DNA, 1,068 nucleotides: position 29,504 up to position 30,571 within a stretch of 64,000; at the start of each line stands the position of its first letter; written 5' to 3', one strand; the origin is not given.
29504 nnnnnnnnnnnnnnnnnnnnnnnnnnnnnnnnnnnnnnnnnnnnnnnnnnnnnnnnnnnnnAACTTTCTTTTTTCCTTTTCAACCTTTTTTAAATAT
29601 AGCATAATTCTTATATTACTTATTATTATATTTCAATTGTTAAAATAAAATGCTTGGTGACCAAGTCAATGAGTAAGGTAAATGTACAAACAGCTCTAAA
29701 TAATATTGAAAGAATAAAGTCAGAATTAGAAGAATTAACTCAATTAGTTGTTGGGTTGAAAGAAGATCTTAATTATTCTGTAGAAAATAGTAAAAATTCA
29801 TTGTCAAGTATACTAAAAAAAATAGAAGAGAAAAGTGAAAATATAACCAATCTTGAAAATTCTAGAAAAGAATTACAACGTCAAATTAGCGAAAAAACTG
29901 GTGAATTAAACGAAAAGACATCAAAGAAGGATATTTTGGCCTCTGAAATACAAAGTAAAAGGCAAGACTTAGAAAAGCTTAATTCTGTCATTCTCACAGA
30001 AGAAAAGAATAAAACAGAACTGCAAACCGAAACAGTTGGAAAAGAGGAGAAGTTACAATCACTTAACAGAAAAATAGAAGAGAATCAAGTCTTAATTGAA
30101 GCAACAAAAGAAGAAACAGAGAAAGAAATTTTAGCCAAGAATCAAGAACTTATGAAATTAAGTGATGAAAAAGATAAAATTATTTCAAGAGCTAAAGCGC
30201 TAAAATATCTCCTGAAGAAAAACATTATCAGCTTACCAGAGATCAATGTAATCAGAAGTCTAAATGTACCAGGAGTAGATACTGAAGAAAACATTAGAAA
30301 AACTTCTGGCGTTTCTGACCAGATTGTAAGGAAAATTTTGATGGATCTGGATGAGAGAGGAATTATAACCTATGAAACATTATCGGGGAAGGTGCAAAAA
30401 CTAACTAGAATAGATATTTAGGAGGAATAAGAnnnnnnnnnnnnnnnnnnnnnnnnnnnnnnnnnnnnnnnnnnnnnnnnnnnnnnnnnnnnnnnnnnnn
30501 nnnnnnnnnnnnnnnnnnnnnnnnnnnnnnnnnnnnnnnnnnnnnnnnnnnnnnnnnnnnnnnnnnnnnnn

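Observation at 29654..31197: Tandem pair of coiled-coil + winged-helix-like paralogues of unknown function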

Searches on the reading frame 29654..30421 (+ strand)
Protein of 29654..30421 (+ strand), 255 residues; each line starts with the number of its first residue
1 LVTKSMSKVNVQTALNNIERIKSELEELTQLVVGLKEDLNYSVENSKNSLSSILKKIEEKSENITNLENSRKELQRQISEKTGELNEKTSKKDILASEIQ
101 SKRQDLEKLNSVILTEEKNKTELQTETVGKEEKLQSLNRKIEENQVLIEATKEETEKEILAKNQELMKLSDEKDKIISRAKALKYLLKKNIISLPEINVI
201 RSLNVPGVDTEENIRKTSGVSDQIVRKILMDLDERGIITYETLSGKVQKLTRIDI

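Call 3: search_protein_families(library=pfam, proteins=[window:29654-30421:+], max_evalue=1)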
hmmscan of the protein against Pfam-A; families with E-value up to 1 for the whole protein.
window:29654-30421:+ (255 aa): 11 families
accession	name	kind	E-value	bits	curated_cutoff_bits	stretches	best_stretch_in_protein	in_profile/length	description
PF06818.20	Fez1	-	0.014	16.3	34.4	1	25-183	30-180/199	Fez1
PF08614.16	ATG16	-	0.016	15.8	33.7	1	11-100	76-161/200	Autophagy protein 16 (ATG16)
PF18595.6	Nuf2_DHR10-like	-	0.023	15.2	28.4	1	10-85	20-94/117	Nuf2, DHR10-like domain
PF16454.10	PI3K_P85_iSH2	-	0.023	14.7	31.5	0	8-48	80-120/161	Phosphatidylinositol 3-kinase regulatory subunit P85 inter-SH2 domain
PF03938.19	OmpH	-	0.077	13.6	32.4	1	9-107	5-93/141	Outer membrane protein (OmpH-like)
PF01576.24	Myosin_tail_1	-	0.16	10.2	38.1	1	7-187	483-666/1081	Myosin tail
PF12167.14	Arm-DNA-bind_2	-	0.18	12.3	22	0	205-229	27-51/65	Arm DNA-binding domain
PF07439.16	DUF1515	-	0.2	12.1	22.2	1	24-81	9-66/113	Protein of unknown function (DUF1515)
PF14362.11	DUF4407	-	0.22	11.2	31.3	1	67-187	117-253/297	Domain of unknown function (DUF4407)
PF17675.6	APG6_N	-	0.28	12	45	1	32-145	11-129/132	Apg6 coiled-coil region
PF02050.21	FliJ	-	0.69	10.6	28.4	0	45-154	2-112/123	Flagellar FliJ protein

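Call 4: search_protein_families(library=ncbifam, proteins=[window:29654-30421:+], max_evalue=1)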
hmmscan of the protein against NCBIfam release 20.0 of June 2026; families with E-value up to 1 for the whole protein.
window:29654-30421:+ (255 aa): 12 families
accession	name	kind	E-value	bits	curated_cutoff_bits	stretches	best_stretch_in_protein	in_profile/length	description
TIGR02169.1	SMC_prok_A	equivalog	2.8e-06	25.3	729.4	1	14-179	331-492/1165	chromosome segregation protein SMC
NF045487.1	ASRP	equivalog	9.8e-06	24.4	300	1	18-179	312-475/593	archaea-specific SMC-related protein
TIGR02168.1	SMC_prok_B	equivalog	1.1e-05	23.4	567.35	1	15-198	807-990/1181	chromosome segregation protein SMC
TIGR04523.1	Mplasa_alph_rch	subfamily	5.2e-05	21.4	270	1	5-196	464-663/745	helix-rich protein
TIGR04211.1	SH3_and_anchor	equivalog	0.0056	16.3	65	1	11-100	68-163/198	TIGR04211 family SH3 domain-containing protein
NF045780.1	TrlF_fam_ATP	equivalog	0.0065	15.2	350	1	11-189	475-662/944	TrlF family AAA-like ATPase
NF002572.0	PRK02224.1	equivalog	0.0065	14.8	1087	1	16-183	206-361/888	DNA double-strand break repair ATPase Rad50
TIGR02680.1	TIGR02680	hypoth_equivalog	0.024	12.4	462.85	1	11-181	225-396/1356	TIGR02680 family protein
NF052320.1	Cbp1_fam_LP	subfamily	0.07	12.6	90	1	16-169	58-212/286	Cbp1 family collagen-binding glycoprotein adhesin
NF041035.1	Rad50_Halo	equivalog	0.079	11.3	1000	1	16-182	206-360/883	DNA double-strand break repair ATPase Rad50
NF008438.0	PRK11281.1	equivalog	0.19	9.4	991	1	3-189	42-227/1113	mechanosensitive channel MscK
NF041378.1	XopZ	subfamily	0.31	8.9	1300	1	20-184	196-340/1292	XopZ family type III secretion system effector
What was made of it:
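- On SMC / Rad50 / archaeal SMC-related proteins: All matches fall in residues ~3-198, the coil region (call 4).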

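Call 8: search_solved_structures(query=window:29654-30421:+, max_evalue=1)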
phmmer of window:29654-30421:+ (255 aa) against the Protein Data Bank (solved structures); distinct sequences matched with E-value up to 1: 1.
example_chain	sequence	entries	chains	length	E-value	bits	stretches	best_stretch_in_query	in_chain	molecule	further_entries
5mg8_B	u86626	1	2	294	0.0059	19.6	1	42-112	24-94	Structural maintenance of chromosomes protein 6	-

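Call 9: find_homologous_proteins(query=window:29654-30421:+, max_evalue=0.001)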
Query window:29654-30421:+ (255 aa): 30 proteins with E <= 0.001 among 2132 candidates.
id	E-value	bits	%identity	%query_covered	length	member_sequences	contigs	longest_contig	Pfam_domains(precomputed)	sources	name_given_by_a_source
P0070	2.8e-128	444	93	98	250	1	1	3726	-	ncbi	ncbi:MAG: hypothetical protein ACTSVB_11065 [Candidatus Heimdallarchaeaceae archaeon]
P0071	6.9e-128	442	93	98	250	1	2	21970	-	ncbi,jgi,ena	ncbi:MAG: hypothetical protein ACTSWZ_05300 [Candidatus Heimdallarchaeaceae archaeon]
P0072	7.8e-124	429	92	98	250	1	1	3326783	-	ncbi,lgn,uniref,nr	ncbi:MAG: hypothetical protein K9W46_13115 [Candidatus Heimdallarchaeum endolithica]|uniref:Uncharac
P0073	1.5e-85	304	99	63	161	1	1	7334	-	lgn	-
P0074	7.9e-81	289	62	98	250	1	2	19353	-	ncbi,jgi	ncbi:MAG: hypothetical protein ACTSQE_11945 [Candidatus Heimdallarchaeaceae archaeon]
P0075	3.0e-68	248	55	98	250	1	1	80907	-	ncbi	-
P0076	7.8e-53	197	48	98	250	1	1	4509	-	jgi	jgi:chromosome segregation ATPase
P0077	3.3e-52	195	45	98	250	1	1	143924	-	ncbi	-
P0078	1.7e-51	193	46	98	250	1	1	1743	-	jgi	jgi:chromosome segregation ATPase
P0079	1.1e-50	190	46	98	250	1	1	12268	-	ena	-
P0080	1.2e-50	190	44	98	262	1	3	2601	-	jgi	-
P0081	1.3e-50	190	45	98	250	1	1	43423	-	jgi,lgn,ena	-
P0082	1.8e-50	190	46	98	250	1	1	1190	-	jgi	jgi:chromosome segregation ATPase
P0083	5.4e-50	188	46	98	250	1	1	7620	-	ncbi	-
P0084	6.2e-50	188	42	98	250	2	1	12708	-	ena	-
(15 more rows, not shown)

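Call 24: predict_structure(alignment_id=A2)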
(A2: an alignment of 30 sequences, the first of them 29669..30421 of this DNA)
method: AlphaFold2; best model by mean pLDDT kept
length: 250 residues; sequences in the alignment: 30
mean_pLDDT: 90.0   pTM: 0.37
mean pLDDT of the five models: 90.0, 89.9, 88.5, 87.2, 81.3
residues with pLDDT >= 90: 159; 70-90: 87; 50-70: 4; < 50: 0
segments of 3 or more residues with pLDDT < 50: none
pLDDT, mean of each block of 10 residues (from residue 1): 75 90 93 95 95 96 96 97 96 96 95 94 94 95 93 93 93 88 81 82 82 84 87 84 78
secondary structure, 60 per line:
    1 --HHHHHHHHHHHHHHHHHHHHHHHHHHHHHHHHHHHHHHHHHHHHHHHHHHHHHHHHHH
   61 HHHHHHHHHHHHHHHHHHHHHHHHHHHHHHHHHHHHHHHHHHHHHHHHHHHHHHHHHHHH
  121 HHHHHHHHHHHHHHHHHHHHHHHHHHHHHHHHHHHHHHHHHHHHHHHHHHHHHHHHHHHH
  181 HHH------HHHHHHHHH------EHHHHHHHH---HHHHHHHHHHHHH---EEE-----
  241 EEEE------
elements in order: H3-183 H190-198 H206-213 H217-229 E233-235 E241-244
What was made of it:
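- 29669..30421 (+): Gene A (250 aa): the A-type coiled-coil plus winged-helix protein. AF2 model has pLDDT 90 (call 24).
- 29675..30217 (+): A rod: single helix, residues 3-183, heptad coiled coil. AF2 secondary structure (call 24).
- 30236..30418 (+): A winged-helix domain (residues 190-250). AF2 elements H190-198, H206-213, H217-229, E233-235, E241-244 (call 24).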

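Call 83: search_protein_families(library=padloc, proteins=[window:29669-30421:+], max_evalue=0.01)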
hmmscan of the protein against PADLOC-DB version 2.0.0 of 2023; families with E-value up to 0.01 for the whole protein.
window:29669-30421:+ (250 aa): 7 families
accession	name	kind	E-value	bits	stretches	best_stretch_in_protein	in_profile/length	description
PDLC00551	JetC2|JetC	-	6.4e-06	22.3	1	5-183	844-1016/1365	DUF3584 domain; MukB-like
PDLC00550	JetC2|JetC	-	7.1e-05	18.7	1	7-179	301-469/1355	DUF3584 domain; MukB-like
PDLC00581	JetC3|JetC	-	0.00024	17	1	5-164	748-909/1473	DUF3584 domain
PDLC00519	JetC1|JetC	-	0.0023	14.2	1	5-186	292-468/1097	DUF3584 domain; MukB-like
PDLC03865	LmuB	-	0.0034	13.6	1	10-199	543-743/1007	-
PDLC00505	JetC1|JetC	-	0.0042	13.2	1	5-170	621-781/1118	DUF3584 domain; MukB-like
PDLC00553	JetC2|JetC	-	0.0043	12.9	1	8-176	239-408/1361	DUF3584 domain; MukB-like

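Call 84: search_protein_families(library=phrogs, proteins=[window:29669-30421:+], max_evalue=0.01)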
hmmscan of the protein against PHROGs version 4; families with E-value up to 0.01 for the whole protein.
window:29669-30421:+ (250 aa): 0 families

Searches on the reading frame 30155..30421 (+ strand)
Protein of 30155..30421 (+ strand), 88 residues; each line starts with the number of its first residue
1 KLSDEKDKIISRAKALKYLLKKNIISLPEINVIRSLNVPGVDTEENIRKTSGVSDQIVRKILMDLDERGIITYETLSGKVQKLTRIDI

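Call 66: find_homologous_proteins(query=A4, max_evalue=0.001)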
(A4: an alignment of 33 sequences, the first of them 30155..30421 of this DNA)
Query A4 (33 sequences) (88 aa, profile of the alignment): 4 proteins with E <= 0.001 among 829 candidates.
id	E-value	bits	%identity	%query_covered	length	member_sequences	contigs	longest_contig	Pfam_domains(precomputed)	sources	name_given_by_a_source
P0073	2.8e-21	93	100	100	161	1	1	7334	-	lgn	-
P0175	7.6e-15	72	24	38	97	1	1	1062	-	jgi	-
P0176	4.8e-12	63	24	39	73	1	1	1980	-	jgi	jgi:hypothetical protein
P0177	2.5e-10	58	24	68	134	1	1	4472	-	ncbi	ncbi:MAG: hypothetical protein ACW99F_12010, partial [Candidatus Hodarchaeales archaeon]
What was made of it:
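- Tried and rejected: The third word-indexed homology search, using the superfamily C-terminal alignment A4, returned only 4 fragments and added no taxonomic breadth (call 66).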
